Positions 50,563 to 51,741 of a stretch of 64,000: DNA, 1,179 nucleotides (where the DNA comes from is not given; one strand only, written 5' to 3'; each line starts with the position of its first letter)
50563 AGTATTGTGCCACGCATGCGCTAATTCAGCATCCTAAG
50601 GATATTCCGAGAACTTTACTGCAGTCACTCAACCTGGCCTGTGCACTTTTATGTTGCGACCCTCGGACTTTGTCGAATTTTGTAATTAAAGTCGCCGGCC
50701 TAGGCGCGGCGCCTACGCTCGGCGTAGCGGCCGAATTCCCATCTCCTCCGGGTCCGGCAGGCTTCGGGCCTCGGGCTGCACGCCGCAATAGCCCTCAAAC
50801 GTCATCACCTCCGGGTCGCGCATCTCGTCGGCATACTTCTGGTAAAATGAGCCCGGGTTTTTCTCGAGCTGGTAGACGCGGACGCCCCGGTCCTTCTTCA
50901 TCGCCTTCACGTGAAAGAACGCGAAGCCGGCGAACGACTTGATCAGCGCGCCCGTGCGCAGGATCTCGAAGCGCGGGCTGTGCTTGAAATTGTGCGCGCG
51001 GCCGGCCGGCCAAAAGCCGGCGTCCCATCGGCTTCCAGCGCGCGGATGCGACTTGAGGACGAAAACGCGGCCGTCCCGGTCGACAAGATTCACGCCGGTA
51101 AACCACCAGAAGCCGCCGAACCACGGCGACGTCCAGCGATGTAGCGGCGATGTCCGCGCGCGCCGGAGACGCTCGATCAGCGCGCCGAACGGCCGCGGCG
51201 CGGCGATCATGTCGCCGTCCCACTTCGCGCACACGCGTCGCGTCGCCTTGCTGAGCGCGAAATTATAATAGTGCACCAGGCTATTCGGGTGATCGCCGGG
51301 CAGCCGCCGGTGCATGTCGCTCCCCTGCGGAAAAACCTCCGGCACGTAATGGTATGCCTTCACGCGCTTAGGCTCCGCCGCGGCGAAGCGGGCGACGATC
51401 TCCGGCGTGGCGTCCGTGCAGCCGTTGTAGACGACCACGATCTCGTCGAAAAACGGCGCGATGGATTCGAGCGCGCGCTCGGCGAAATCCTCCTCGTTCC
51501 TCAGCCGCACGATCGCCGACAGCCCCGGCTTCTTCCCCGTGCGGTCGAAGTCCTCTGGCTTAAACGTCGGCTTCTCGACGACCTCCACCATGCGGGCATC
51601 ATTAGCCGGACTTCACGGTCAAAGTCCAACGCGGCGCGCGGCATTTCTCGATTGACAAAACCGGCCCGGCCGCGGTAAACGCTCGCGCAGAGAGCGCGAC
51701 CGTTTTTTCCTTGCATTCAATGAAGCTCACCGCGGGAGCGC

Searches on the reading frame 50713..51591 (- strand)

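Call 25: search_protein_families(library=pfam, proteins=[window:50713-51591:-], max_evalue=0.0001)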
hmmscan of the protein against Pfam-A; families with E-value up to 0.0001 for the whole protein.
window:50713-51591:- (292 aa): 2 families
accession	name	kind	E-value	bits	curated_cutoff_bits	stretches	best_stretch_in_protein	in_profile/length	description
PF00535.33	Glycos_transf_2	-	2.1e-07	31.5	23.3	1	25-80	1-58/168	Glycosyl transferase family 2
PF06306.17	CgtA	-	1.7e-05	24.9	21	1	25-114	90-171/347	Beta-1,4-N-acetylgalactosaminyltransferase (CgtA)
